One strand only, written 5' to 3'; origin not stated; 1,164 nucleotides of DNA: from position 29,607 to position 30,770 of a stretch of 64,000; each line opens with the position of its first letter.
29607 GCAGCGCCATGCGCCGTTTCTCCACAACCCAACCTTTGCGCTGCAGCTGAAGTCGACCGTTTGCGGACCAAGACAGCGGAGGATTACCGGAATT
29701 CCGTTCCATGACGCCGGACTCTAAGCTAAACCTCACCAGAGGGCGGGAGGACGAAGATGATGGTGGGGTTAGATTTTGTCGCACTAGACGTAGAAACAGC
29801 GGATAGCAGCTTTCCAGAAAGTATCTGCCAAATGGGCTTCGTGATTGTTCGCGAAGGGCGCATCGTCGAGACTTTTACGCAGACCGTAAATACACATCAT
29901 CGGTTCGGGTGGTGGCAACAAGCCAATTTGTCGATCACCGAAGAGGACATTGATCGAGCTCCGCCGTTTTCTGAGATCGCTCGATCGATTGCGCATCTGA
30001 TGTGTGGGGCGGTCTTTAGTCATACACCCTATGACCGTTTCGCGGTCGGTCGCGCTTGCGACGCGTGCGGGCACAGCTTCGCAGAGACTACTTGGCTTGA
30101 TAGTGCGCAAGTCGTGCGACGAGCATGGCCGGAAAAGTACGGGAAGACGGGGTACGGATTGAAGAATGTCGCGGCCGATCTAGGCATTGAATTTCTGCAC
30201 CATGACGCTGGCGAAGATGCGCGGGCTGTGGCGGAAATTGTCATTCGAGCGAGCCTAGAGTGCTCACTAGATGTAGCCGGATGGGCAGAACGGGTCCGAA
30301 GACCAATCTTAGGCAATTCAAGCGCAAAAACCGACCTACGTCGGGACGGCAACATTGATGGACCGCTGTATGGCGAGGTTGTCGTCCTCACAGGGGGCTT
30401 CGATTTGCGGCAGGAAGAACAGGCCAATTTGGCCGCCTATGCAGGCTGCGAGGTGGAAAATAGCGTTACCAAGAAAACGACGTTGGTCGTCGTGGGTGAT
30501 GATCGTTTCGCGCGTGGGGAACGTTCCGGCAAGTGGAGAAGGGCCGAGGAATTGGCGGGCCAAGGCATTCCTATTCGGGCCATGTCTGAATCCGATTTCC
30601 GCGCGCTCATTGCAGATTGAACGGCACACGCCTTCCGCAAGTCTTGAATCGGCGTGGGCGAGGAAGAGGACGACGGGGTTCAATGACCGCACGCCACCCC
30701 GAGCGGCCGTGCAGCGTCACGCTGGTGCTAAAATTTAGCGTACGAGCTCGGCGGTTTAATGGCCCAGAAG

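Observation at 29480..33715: Lower-GC islet between fic and traG encoding a DEDDh exonuclease-BRCT fusion, a Zn-ribbon protein and an excisionase-HTH-SF2 helicase fusion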

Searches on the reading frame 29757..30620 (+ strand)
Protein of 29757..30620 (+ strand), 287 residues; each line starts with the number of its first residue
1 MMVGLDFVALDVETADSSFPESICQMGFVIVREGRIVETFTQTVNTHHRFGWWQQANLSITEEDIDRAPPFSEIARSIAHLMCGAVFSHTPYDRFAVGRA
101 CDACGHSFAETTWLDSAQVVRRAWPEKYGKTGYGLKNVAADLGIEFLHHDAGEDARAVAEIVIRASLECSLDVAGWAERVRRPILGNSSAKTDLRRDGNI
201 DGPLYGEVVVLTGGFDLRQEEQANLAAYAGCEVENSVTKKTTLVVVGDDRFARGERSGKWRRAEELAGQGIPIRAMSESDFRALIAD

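Call 3: search_protein_families(library=pfam, proteins=[window:29757-30620:+], max_evalue=0.01)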
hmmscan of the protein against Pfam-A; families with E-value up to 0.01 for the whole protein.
window:29757-30620:+ (287 aa): 3 families
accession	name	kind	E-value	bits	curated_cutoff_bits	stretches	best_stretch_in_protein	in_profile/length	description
PF00929.31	RNase_T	-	2.3e-08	35.2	24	1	8-161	1-163/164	Exonuclease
PF00533.33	BRCT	-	0.00014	22.4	21.3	1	203-263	5-61/78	BRCA1 C Terminus (BRCT) domain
PF16473.11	Rv2179c-like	-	0.00028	21.1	27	1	8-162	3-173/177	3'-5' exoribonuclease Rv2179c-like domain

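Call 4: search_protein_families(library=padloc, proteins=[window:29757-30620:+], max_evalue=0.01)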
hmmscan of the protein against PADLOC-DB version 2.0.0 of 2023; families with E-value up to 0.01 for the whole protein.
window:29757-30620:+ (287 aa): 3 families
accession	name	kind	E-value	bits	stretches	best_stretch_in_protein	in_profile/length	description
PDLC05027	PDC-S48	-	1.6e-20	71.6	2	6-180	5-180/411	-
PDLC01247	DEDDh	-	5.9e-16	57.4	1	8-162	1-138/139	"CAS-I,CAS-II,CAS-III,CAS-IV,CAS-V,CAS-VI; associated"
PDLC05028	PDC-S48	-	3.3e-09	33.8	1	5-162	18-176/512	-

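Call 5: search_protein_families(library=ncbifam, proteins=[window:29757-30620:+], max_evalue=0.01)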
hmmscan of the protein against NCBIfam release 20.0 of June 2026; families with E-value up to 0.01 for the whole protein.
window:29757-30620:+ (287 aa): 15 families
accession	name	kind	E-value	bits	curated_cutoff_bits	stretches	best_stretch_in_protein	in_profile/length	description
NF004844.0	PRK06195.1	equivalog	3.9e-28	98.7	373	2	5-169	1-164/309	DNA polymerase III subunit epsilon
TIGR01407.1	dinG_rel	hypoth_equivalog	5.1e-21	74.6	547.7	1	7-164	2-160/889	putative DnaQ family exonuclease/DinG family helicase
NF005981.0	PRK08074.1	equivalog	2.7e-14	52.2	789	1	7-163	5-163/931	ATP-dependent DNA helicase DinG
NF005569.0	PRK07246.1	equivalog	4.1e-12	45.2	794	1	7-164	9-165/820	bifunctional DnaQ family exonuclease/ATP-dependent helicase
NF001688.0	PRK00448.1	equivalog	4.9e-11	40.9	873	1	6-166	424-585/1445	PolC-type DNA polymerase III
NF005906.0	PRK07883.1-4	equivalog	3.2e-09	35.7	495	1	6-164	7-166/563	DEDD exonuclease domain-containing protein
NF005907.0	PRK07883.1-5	equivalog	6.2e-09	34.8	454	1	6-161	29-187/584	DEDD exonuclease domain-containing protein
TIGR01405.1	polC_Gram_pos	equivalog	1.1e-07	30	1043.45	1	6-165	190-350/1211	DNA polymerase III subunit alpha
NF005905.0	PRK07883.1-3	equivalog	9.5e-07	27.8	508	1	6-161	25-183/581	DEDD exonuclease domain-containing protein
NF005932.1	PRK07956.1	equivalog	4.7e-06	25.4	369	1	194-250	583-640/664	NAD-dependent DNA ligase LigA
NF004719.0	PRK06063.1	equivalog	3.1e-05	23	389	0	206-285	236-306/331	DEDDh family exonuclease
NF006316.0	PRK08517.1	equivalog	3.3e-05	23.4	247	1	6-162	71-226/270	3'-5' exonuclease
TIGR00575.1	dnlj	equivalog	5.6e-05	21.7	444.45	1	201-249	583-631/652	NAD-dependent DNA ligase LigA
NF005904.0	PRK07883.1-2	equivalog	0.00013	20.4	969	1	6-123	31-151/584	DEDD exonuclease domain-containing protein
NF005570.0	PRK07247.1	equivalog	0.0013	18.6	226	0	6-79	6-79/195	3'-5' exonuclease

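Call 20: search_dna_similar(query=window:29757-30620:+, collection=plasmids, mode=protein, max_rows=30)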
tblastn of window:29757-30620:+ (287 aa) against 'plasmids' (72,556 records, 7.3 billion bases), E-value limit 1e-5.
Records with a match: 48; places in all: 48; records where one place covers at least 80% of the query: 21.
Best place of each record, by identity: >=99% 3; <60% 45.
By first word of the organism name: Paracoccus 5; Aminobacter 3; Novosphingobium 3; Rhodococcus 3; Staphylococcus 3; Alloyangia 3; Thioclava 3; Dietzia 2; Ligilactobacillus 2; Pseudarthrobacter 2; and 18 more.
By predicted mobility (MOB-suite, as given by PLSDB): non-mobilizable 37; mobilizable 8; conjugative 3.
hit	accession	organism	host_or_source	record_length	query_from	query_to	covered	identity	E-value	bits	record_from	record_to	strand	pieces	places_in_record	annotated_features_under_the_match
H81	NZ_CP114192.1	Aminobacter sp. NyZ550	-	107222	1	287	100%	100.0%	0e+0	590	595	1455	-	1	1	exonuclease domain-containing protein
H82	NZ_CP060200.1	Aminobacter sp. MDW-2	cell culture,soil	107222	1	287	100%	100.0%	0e+0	590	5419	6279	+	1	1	exonuclease domain-containing protein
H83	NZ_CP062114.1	Aminobacter sp. SR38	bacterial pure culture,soil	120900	1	287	100%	100.0%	0e+0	590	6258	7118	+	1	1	exonuclease domain-containing protein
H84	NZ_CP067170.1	Paracoccus aestuarii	cell culture,isolated from tidal flat ...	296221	7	287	98%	39.6%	3e-48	178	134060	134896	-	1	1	exonuclease domain-containing protein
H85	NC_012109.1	Desulforapulum autotrophicum HRM2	-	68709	5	285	98%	38.9%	2e-51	187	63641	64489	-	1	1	exonuclease domain-containing protein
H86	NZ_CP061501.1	Roseicitreum antarcticum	Intertidal sediment,Sandy intertidal ...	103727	7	287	98%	37.2%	2e-47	176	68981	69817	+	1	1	exonuclease domain-containing protein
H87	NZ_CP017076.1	Novosphingobium resinovorum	single cell,soil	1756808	6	283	97%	34.6%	2e-29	124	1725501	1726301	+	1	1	none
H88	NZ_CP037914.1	Sphingomonas sp. AAP5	water column of an alpine lake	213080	6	282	97%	34.6%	5e-31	129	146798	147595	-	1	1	3'-5' exonuclease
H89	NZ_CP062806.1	Cupriavidus basilensis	Cell culture,Sediment of a freshwater ...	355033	3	241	83%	39.1%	2e-42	162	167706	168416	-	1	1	exonuclease domain-containing protein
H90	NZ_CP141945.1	Novosphingobium sp. RL4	Rheum palmatum L.,Single ...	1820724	6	283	97%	33.6%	2e-28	121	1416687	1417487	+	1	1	none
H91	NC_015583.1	Novosphingobium sp. PP1Y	-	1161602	6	283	97%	33.1%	6e-32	131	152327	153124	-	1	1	none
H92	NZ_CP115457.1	Sphingobium yanoikuyae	cell culture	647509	6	287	98%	30.9%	2e-23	107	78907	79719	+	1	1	exonuclease domain-containing protein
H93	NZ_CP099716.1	Dietzia kunjamensis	cell culture,water from a container for ...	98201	1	285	99%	29.6%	1e-20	99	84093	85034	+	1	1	exonuclease domain-containing protein | hypothetical protein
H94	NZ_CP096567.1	Rhodococcus qingshengii JCM 15477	sandy loam,soil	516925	5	281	97%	29.6%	2e-16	86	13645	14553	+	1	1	exonuclease domain-containing protein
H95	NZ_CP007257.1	Rhodococcus erythropolis R138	Hydroponic pots with potatoes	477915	5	281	97%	28.6%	2e-14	80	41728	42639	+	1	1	exonuclease domain-containing protein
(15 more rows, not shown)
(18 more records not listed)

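Call 22: get_annotated_region(hit=H84, flank=5000)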
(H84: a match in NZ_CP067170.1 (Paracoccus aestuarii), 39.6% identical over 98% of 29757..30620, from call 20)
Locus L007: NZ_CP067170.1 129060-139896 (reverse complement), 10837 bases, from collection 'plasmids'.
description: Paracoccus aestuarii strain DSM 19484 plasmid p296221, complete sequence
organism: Paracoccus aestuarii (NCBI taxid 453842)
taxonomy: Bacteria; Pseudomonadota; Alphaproteobacteria; Rhodobacterales; Paracoccaceae; Paracoccus; Paracoccus aestuarii
host: -; source: cell culture,isolated from tidal flat sediment; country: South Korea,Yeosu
typing (MOB-suite, as given by PLSDB): non-mobilizable; replicon rep_cluster_229
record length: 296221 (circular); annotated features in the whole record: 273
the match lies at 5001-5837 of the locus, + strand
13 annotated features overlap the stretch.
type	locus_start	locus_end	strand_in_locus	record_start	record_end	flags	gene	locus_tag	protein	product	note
CDS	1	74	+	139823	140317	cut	-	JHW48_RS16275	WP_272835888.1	DUF305 domain-containing protein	-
CDS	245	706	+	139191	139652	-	cueR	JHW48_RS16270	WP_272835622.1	Cu(I)-responsive transcriptional regulator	GO:0006878 - intracellular copper ion homeostasis [Evidence IEA]; GO:0006355 - regulation of DNA-templated ...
CDS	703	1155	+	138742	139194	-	-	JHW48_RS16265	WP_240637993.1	DUF411 domain-containing protein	-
CDS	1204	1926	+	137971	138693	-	-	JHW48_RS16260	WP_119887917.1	glutaredoxin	-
CDS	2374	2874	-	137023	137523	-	-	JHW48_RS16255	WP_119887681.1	GNAT family N-acetyltransferase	-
CDS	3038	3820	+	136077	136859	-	-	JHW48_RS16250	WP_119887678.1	inositol monophosphatase family protein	-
CDS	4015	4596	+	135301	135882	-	-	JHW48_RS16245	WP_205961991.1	thermonuclease family protein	-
CDS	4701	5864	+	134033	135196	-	-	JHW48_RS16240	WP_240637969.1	exonuclease domain-containing protein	-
CDS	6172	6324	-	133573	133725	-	-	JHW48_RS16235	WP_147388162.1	DUF3408 domain-containing protein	-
CDS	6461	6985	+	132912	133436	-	-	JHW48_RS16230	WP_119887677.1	hypothetical protein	-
CDS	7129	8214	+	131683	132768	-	-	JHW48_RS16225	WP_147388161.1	hypothetical protein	-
CDS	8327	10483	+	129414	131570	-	-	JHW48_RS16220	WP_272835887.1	AAA family ATPase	-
CDS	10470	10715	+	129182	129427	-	-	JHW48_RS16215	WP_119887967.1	hypothetical protein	-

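Call 23: get_annotated_region(hit=H85, flank=5000)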
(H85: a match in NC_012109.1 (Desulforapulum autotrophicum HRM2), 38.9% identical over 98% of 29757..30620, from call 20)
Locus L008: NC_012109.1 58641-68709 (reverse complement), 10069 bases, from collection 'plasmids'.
description: Desulforapulum autotrophicum HRM2 plasmid pHRM2a, complete sequence
organism: Desulforapulum autotrophicum HRM2 (NCBI taxid 177437)
taxonomy: Bacteria; Thermodesulfobacteriota; Desulfobacteria; Desulfobacterales; Desulfobacteraceae; Desulforapulum; Desulforapulum autotrophicum; Desulforapulum autotrophicum HRM2
host: -; source: -; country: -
typing (MOB-suite, as given by PLSDB): mobilizable; replicon rep_cluster_1872; relaxase MOBQ
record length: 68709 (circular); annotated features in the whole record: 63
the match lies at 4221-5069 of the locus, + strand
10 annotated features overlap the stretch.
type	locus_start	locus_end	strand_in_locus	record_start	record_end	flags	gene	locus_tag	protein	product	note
CDS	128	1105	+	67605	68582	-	-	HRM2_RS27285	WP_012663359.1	hypothetical protein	-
CDS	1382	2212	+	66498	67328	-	-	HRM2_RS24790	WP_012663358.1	metallophosphoesterase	-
CDS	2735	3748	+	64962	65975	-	-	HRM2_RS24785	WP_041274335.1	hypothetical protein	-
CDS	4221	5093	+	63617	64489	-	-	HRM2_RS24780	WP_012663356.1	exonuclease domain-containing protein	-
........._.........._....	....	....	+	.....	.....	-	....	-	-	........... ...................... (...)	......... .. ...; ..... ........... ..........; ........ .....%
predicted_resistance_gene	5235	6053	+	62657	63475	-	lnu(F)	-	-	lincosamide nucleotidyltransferase Lnu(F)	predicted by amrfinderplus; class LINCOSAMIDE; identity 99.27%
CDS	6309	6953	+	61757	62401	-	-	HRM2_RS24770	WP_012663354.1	hypothetical protein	-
CDS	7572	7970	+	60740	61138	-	-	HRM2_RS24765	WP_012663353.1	hypothetical protein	-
CDS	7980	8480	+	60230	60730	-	-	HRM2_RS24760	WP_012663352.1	TIR domain-containing protein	-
CDS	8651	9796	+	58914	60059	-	-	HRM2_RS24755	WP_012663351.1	HEAT repeat domain-containing protein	-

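Call 24: get_annotated_region(hit=H86, flank=5000)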
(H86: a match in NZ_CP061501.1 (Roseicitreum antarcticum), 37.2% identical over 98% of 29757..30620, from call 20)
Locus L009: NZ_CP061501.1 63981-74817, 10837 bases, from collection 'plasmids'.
description: Roseicitreum antarcticum strain ZS2-28 plasmid pRA03, complete sequence
organism: Roseicitreum antarcticum (NCBI taxid 564137)
taxonomy: Bacteria; Pseudomonadota; Alphaproteobacteria; Rhodobacterales; Paracoccaceae; Roseicitreum; Roseicitreum antarcticum
host: -; source: Intertidal sediment,Sandy intertidal sediment; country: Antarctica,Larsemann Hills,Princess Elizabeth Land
typing (MOB-suite, as given by PLSDB): non-mobilizable
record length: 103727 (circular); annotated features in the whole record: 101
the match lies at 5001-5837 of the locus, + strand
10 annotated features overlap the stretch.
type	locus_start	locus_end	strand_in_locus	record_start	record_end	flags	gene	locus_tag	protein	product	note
CDS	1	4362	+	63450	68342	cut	-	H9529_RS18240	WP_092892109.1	type ISP restriction/modification enzyme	-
CDS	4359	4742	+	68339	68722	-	-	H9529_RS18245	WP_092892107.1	hypothetical protein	-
CDS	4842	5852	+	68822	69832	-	-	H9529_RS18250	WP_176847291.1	exonuclease domain-containing protein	-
CDS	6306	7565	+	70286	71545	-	-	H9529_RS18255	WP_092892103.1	site-specific DNA-methyltransferase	-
CDS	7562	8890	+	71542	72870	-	-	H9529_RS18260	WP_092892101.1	site-specific DNA-methyltransferase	-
CDS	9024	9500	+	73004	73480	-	-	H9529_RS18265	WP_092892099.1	hypothetical protein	-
CDS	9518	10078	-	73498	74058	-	-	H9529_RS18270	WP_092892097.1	DUF3489 domain-containing protein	-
CDS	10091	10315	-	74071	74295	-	-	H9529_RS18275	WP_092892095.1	hypothetical protein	-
CDS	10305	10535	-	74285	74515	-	-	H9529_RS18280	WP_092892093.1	hypothetical protein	-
CDS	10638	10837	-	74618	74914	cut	-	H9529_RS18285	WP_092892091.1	hypothetical protein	-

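Call 25: get_annotated_region(hit=H89, flank=5000)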
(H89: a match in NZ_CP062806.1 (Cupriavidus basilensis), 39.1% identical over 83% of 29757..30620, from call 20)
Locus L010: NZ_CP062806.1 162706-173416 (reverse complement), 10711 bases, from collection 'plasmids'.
description: Cupriavidus basilensis strain DSM 11853 plasmid pRK1-2, complete sequence
organism: Cupriavidus basilensis (NCBI taxid 68895)
taxonomy: Bacteria; Pseudomonadota; Betaproteobacteria; Burkholderiales; Burkholderiaceae; Cupriavidus; Cupriavidus basilensis
host: -; source: Cell culture,Sediment of a freshwater pond enriched in a fixed-bed reactor with 2,6-dichlorophenol as sole ...; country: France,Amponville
typing (MOB-suite, as given by PLSDB): non-mobilizable
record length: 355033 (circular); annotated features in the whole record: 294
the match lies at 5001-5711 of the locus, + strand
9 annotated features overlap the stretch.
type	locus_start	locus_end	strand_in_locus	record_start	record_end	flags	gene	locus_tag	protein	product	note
CDS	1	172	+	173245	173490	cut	-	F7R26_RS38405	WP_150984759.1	hypothetical protein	-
CDS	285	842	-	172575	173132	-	-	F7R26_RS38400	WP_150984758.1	sugar O-acetyltransferase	-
CDS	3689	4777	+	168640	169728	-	-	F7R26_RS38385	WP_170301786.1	DUF559 domain-containing protein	-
CDS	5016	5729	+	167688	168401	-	-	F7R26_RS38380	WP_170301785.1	exonuclease domain-containing protein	-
CDS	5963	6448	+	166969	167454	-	-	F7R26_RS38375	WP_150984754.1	hypothetical protein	-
CDS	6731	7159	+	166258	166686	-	-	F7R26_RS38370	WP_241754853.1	transposase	GO:0006313 - DNA transposition [Evidence IEA]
CDS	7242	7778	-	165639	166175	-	-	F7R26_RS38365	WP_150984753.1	dihydrofolate reductase family protein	-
CDS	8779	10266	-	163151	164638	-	-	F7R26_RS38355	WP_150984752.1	aldehyde dehydrogenase family protein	-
CDS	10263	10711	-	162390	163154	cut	-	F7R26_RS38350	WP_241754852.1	SDR family oxidoreductase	-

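Call 69: search_protein_families(library=phrogs, proteins=[window:29757-30620:+], max_evalue=0.001)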
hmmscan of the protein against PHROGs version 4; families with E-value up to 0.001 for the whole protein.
window:29757-30620:+ (287 aa): 3 families
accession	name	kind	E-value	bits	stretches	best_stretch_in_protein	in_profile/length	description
phrog_192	-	DNA, RNA and nucleotide metabolism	2.1e-20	74.4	1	6-165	107-270/397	DNA polymerase exonuclease subunit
phrog_3869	-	DNA, RNA and nucleotide metabolism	1.2e-05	25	1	197-266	574-639/656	NAD-dependent DNA ligase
phrog_2561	-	DNA, RNA and nucleotide metabolism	0.00064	21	0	203-285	87-160/167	DNA ligase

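Call 87: find_homologous_proteins(query=window:29757-30620:+, max_evalue=1e-10)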
Query window:29757-30620:+ (287 aa): 1889 proteins with E <= 1e-10 among 5034 candidates; the best 120 are listed.
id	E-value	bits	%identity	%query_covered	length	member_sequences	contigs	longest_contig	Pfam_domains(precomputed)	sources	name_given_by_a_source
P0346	4.4e-189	645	99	100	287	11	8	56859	PF00929.32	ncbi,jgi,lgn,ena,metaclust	metaclust:\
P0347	4.4e-159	547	84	100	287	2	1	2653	PF00929.32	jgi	jgi:DNA polymerase-3 subunit epsilon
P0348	5.9e-159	546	85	100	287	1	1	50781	PF00929.32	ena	-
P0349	7.1e-158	543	82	100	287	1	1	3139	PF00929.32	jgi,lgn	jgi:DNA polymerase-3 subunit epsilon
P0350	4.5e-156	537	82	100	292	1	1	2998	PF00929.32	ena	-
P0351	5.4e-154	530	81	100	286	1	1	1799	-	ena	-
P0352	7.9e-149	513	78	100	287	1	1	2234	PF00929.32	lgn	-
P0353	9.0e-149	513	78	100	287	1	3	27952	PF00929.32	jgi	jgi:DNA polymerase III subunit epsilon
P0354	6.6e-146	503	76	100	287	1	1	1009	PF00929.32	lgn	-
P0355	1.5e-142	492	76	100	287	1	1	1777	PF00929.32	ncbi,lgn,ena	-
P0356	7.6e-138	477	71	100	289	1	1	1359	-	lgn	-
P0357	3.0e-136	472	74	99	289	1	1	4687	PF00929.32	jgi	jgi:DNA polymerase-3 subunit epsilon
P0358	5.5e-135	468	70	100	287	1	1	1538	PF00929.32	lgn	-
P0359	6.4e-132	458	69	100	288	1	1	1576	PF00929.32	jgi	jgi:DNA polymerase III subunit epsilon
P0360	1.0e-131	457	70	100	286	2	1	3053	PF00929.32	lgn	-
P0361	1.1e-131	457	69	100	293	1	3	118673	PF00929.32,PF00533.34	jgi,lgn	-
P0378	1.8e-76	276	47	98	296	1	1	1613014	PF00929.32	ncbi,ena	-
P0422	1.3e-66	243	45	99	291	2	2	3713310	PF00929.32,PF16473.12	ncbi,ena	-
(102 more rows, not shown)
